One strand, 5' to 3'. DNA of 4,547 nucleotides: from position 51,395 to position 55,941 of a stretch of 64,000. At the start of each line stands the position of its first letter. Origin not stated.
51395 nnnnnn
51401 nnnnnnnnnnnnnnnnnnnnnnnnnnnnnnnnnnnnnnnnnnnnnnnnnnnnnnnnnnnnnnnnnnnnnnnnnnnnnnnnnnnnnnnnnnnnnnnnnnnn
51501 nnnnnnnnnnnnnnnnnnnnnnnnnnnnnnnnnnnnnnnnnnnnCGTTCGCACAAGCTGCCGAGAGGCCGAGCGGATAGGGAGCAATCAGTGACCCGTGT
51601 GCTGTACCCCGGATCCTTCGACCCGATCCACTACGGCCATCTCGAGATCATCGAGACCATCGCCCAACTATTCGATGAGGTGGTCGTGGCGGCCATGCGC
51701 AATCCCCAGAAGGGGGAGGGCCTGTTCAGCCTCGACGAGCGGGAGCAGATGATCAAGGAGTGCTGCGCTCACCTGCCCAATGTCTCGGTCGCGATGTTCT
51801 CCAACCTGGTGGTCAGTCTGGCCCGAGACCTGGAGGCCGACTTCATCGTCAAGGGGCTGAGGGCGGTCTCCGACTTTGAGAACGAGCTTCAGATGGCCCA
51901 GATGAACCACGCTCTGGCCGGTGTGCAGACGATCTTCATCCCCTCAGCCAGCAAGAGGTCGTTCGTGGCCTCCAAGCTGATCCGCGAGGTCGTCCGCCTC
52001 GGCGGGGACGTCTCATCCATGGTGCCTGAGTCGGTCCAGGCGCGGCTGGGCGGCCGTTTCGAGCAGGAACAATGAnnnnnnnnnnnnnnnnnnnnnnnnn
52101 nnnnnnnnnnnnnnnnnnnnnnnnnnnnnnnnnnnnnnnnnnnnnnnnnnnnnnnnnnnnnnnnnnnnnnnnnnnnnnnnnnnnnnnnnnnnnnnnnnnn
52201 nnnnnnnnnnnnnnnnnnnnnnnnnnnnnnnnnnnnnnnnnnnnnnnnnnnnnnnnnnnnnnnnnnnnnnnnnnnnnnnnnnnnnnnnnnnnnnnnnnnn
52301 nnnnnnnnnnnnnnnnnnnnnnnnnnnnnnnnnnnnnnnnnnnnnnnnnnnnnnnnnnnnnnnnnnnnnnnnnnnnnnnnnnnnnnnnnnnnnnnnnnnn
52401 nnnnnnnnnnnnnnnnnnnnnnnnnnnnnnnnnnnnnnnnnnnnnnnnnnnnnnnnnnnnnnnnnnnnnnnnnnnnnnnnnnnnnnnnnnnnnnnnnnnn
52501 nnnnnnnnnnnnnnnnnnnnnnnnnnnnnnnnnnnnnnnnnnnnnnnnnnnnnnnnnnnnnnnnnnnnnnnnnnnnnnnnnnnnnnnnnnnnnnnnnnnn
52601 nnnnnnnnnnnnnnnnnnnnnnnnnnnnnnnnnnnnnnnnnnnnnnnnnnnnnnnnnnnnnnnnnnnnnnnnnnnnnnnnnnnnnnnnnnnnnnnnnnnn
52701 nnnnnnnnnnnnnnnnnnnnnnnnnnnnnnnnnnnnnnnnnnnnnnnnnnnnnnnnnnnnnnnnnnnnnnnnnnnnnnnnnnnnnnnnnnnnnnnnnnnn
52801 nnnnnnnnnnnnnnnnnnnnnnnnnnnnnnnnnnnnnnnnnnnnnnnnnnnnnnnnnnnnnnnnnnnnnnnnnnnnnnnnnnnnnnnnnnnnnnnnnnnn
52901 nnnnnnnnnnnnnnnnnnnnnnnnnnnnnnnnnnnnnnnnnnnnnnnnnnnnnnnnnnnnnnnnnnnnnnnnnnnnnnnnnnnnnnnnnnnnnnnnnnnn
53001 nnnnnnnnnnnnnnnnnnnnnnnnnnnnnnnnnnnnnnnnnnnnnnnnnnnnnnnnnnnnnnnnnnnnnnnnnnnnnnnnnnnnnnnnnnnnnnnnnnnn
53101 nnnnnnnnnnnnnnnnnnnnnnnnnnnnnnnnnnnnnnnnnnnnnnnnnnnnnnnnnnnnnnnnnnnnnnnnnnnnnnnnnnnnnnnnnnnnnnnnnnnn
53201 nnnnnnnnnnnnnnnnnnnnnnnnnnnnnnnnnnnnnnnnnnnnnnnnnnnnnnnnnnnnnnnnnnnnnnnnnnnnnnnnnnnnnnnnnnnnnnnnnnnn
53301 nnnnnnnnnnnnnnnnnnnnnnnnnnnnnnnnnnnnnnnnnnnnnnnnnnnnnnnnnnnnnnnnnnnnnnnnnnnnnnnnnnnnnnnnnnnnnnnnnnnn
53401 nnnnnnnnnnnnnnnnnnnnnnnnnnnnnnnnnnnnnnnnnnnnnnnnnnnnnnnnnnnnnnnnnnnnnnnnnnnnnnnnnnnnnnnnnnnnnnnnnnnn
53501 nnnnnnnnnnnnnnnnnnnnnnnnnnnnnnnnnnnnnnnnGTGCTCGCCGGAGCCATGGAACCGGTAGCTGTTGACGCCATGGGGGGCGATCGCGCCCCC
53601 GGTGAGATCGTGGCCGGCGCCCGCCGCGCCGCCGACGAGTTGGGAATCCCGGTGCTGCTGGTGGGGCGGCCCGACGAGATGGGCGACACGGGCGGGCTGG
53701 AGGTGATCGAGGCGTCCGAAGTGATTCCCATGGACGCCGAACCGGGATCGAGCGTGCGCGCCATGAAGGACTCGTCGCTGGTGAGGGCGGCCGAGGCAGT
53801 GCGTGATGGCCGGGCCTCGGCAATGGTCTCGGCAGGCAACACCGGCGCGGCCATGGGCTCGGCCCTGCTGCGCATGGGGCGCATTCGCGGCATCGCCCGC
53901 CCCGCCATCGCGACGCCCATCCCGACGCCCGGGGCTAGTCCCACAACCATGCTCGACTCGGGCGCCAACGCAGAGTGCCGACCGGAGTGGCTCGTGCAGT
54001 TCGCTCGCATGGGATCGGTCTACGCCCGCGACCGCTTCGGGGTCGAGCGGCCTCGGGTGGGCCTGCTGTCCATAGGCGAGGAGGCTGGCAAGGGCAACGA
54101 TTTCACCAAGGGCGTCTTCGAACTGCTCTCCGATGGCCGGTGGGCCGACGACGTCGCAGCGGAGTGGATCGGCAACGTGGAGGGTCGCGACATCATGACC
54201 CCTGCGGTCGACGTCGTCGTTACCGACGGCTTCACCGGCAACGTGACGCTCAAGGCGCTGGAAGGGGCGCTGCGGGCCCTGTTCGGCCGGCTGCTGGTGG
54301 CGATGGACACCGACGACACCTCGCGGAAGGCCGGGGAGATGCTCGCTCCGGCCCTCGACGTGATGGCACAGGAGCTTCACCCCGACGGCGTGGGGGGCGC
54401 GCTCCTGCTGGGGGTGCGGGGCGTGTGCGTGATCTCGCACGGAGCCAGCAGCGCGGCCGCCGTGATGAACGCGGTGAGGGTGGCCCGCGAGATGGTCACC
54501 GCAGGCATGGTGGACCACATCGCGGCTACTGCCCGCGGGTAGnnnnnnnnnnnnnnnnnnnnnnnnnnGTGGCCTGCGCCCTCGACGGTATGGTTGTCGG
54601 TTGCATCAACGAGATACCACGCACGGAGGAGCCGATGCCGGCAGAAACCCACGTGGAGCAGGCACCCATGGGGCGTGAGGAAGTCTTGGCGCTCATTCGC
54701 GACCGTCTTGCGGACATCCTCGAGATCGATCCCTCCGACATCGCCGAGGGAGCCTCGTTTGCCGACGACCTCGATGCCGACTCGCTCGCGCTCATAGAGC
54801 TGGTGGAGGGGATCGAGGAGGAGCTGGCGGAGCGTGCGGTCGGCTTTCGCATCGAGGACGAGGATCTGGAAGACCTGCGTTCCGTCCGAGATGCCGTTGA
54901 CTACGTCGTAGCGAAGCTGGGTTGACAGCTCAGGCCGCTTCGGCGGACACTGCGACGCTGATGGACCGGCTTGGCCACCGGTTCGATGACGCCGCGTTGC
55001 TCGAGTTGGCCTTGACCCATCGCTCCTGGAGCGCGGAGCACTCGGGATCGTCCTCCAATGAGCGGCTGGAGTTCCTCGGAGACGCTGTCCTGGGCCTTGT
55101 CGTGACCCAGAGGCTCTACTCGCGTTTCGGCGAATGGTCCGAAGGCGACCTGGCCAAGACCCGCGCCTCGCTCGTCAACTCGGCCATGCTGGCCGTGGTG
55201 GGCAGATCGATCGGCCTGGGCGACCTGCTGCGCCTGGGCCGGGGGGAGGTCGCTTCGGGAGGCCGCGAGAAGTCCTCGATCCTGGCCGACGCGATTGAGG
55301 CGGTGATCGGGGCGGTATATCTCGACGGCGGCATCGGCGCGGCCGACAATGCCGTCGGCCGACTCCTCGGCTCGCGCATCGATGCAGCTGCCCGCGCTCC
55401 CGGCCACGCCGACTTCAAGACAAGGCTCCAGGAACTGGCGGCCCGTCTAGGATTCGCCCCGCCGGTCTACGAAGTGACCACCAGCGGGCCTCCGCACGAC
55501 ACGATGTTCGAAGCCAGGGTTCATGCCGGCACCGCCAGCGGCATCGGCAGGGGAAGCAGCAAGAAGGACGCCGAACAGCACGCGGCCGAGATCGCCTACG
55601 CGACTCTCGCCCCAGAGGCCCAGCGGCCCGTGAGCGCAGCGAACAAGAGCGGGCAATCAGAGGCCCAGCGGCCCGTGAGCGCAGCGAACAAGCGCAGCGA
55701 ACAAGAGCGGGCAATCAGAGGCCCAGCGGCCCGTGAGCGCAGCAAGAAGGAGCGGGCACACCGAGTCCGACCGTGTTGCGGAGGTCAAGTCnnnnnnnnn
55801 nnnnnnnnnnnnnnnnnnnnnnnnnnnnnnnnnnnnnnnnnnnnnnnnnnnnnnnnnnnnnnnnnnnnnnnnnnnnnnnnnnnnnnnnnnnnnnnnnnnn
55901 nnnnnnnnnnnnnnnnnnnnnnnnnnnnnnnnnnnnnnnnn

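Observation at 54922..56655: rnc has no stop codon: three tandem truncated repeat units bridge it in frame to the fpg-like gene (577-aa ORF)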

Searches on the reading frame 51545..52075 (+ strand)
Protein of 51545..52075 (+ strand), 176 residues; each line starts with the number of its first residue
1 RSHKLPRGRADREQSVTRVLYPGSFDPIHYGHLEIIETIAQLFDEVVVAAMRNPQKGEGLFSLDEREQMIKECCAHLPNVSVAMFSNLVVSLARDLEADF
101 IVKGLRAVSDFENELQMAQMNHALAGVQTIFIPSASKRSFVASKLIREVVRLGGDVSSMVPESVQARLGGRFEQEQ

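Call 67: search_protein_families(library=pfam, proteins=[window:51545-52075:+], max_evalue=0.00001)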
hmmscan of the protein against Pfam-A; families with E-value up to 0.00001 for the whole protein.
window:51545-52075:+ (176 aa): 1 family
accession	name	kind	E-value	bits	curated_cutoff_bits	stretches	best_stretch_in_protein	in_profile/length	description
PF01467.32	CTP_transf_like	-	4.7e-27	95.2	21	1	20-148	1-132/133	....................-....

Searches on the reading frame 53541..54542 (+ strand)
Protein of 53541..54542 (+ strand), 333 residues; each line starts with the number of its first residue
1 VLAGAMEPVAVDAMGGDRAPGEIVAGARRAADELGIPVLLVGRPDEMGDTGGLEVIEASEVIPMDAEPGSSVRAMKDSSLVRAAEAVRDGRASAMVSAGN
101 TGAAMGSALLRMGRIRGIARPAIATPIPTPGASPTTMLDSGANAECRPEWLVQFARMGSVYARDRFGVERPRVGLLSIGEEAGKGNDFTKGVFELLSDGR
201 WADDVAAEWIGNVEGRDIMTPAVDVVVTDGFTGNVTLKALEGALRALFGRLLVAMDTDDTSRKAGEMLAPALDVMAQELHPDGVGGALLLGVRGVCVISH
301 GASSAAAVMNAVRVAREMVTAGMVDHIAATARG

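Call 9: search_protein_families(library=pfam, proteins=[window:53541-54542:+], max_evalue=0.01)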
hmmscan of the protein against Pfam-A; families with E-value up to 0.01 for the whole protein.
window:53541-54542:+ (333 aa): 1 family
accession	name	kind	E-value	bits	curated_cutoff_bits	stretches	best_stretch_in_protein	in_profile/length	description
PF02504.20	FA_synthesis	-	7e-91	305.1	29.1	1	9-323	3-321/324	Fatty acid synthesis protein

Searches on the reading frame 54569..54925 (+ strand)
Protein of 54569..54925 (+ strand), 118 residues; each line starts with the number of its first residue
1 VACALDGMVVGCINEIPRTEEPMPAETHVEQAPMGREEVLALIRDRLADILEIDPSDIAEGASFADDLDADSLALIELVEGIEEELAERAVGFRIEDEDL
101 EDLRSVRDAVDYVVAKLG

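Call 9: search_protein_families(library=pfam, proteins=[window:54569-54925:+], max_evalue=0.01)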
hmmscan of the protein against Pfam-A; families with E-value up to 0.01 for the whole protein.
window:54569-54925:+ (118 aa): 1 family
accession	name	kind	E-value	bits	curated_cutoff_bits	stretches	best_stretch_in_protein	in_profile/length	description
PF00550.31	PP-binding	-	3e-10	40.6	20.8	1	42-113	2-67/67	Phosphopantetheine attachment site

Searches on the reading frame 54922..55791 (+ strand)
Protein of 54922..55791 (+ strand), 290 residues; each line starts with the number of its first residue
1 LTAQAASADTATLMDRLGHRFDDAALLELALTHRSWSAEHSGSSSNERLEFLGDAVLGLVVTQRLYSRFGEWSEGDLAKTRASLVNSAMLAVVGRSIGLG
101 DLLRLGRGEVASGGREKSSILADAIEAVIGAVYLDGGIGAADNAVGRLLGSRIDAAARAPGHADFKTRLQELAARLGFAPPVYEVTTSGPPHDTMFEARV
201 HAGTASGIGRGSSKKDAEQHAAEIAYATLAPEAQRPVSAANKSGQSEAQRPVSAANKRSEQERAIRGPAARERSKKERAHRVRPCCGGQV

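Call 35: find_homologous_proteins(query=window:54922-55791:+, max_evalue=1e-30)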
Query window:54922-55791:+ (290 aa): 7894 proteins with E <= 1e-30 among 8000 candidates; the best 120 are listed.
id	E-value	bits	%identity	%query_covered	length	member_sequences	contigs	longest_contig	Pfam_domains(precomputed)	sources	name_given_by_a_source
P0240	4.2e-126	438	89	81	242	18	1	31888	PF00636.32,PF14622.12,PF00035.33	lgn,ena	-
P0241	4.4e-122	425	87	81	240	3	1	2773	PF00636.32,PF14622.12,PF00035.33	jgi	-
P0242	6.6e-120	418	86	81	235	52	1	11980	PF00636.32,PF22935.2,PF14622.12,PF00035.33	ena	-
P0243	8.5e-120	418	83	83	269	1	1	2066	PF00636.32,PF14622.12,PF00035.33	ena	-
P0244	3.4e-118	412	87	80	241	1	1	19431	PF00636.32,PF22935.2,PF14622.12,PF00035.33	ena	-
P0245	2.4e-116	406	88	76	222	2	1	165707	PF00636.32,PF14622.12,PF00035.33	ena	-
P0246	3.3e-116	406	79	86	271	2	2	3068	PF00636.32,PF14622.12,PF00035.33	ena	-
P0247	7.0e-116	405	88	76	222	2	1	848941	PF00636.32,PF22935.2,PF14622.12,PF00035.33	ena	-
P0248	7.3e-116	405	85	78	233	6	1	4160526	PF00636.32,PF14622.12,PF00035.33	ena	-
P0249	4.3e-115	402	87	76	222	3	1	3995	PF00636.32,PF14622.12,PF00035.33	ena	-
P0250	5.5e-115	402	76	88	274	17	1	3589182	PF00636.32,PF22935.2,PF14622.12,PF00035.33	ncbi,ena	-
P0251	5.9e-114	399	86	77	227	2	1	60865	PF00636.32,PF14622.12,PF00035.33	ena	-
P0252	7.8e-114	398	82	80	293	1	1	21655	PF00636.32,PF14622.12,PF00035.33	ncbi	-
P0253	2.6e-112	393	86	71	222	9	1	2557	PF00636.32,PF14622.12,PF00035.33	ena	-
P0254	9.4e-112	391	82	81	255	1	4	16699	PF00636.32,PF22935.2,PF14622.12,PF00035.33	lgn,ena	-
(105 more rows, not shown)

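Call 38: search_protein_families(library=ncbifam, proteins=[window:54922-55791:+], max_evalue=0.001)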
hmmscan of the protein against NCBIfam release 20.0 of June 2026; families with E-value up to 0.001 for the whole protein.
window:54922-55791:+ (290 aa): 2 families
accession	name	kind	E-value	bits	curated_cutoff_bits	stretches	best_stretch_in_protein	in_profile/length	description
TIGR02191.1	RNaseIII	equivalog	3.5e-68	229.4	166.25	1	14-228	2-218/219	ribonuclease III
TIGR04238.1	seadorna_dsRNA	equivalog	1.6e-06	28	125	1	166-230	3-68/201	seadornavirus double-stranded RNA-binding protein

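Call 54: find_encoding_contigs(protein=P0250, flank=1500, max_places=2)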
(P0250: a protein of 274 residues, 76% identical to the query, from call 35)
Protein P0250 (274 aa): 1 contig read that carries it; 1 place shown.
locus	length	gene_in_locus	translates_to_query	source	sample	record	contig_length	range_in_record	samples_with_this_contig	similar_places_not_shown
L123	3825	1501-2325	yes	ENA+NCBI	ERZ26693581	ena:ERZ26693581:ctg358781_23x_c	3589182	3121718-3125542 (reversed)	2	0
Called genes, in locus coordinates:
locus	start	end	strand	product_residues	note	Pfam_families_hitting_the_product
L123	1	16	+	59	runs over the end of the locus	PF01783:Ribosomal_L32p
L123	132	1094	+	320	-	PF02504:FA_synthesis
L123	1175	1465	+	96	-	PF00550:PP-binding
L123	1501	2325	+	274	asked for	PF22935:RM44_endonuclase (faint), PF14622:Ribonucleas_3_3, PF00636:Ribonuclease_3, PF00035:dsrm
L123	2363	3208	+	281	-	PF01149:Fapy_DNA_glyco, PF06831:H2TH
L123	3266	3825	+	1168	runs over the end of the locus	PF02463:SMC_N, PF13175:AAA_15, PF13304:AAA_21 (weak), PF13476:AAA_23, PF13555:AAA_29 (weak), PF06470:SMC_hinge, PF13304:AAA_21 (weak)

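Call 55: find_encoding_contigs(protein=P0246, flank=1500, max_places=2)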
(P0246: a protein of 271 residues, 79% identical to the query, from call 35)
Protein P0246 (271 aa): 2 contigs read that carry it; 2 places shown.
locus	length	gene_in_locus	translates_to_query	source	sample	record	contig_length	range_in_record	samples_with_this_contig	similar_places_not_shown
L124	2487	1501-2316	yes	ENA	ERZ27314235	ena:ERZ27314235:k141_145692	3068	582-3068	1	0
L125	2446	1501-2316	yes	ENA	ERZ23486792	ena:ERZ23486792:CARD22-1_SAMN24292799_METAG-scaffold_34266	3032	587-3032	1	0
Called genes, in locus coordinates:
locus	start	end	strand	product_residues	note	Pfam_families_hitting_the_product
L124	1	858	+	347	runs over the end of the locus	PF02504:FA_synthesis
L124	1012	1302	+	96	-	PF00550:PP-binding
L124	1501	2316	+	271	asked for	PF14622:Ribonucleas_3_3, PF00636:Ribonuclease_3, PF00035:dsrm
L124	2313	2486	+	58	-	?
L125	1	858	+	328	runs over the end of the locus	PF02504:FA_synthesis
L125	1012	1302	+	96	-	PF00550:PP-binding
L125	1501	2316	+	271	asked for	PF14622:Ribonucleas_3_3, PF00636:Ribonuclease_3, PF00035:dsrm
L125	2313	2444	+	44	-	?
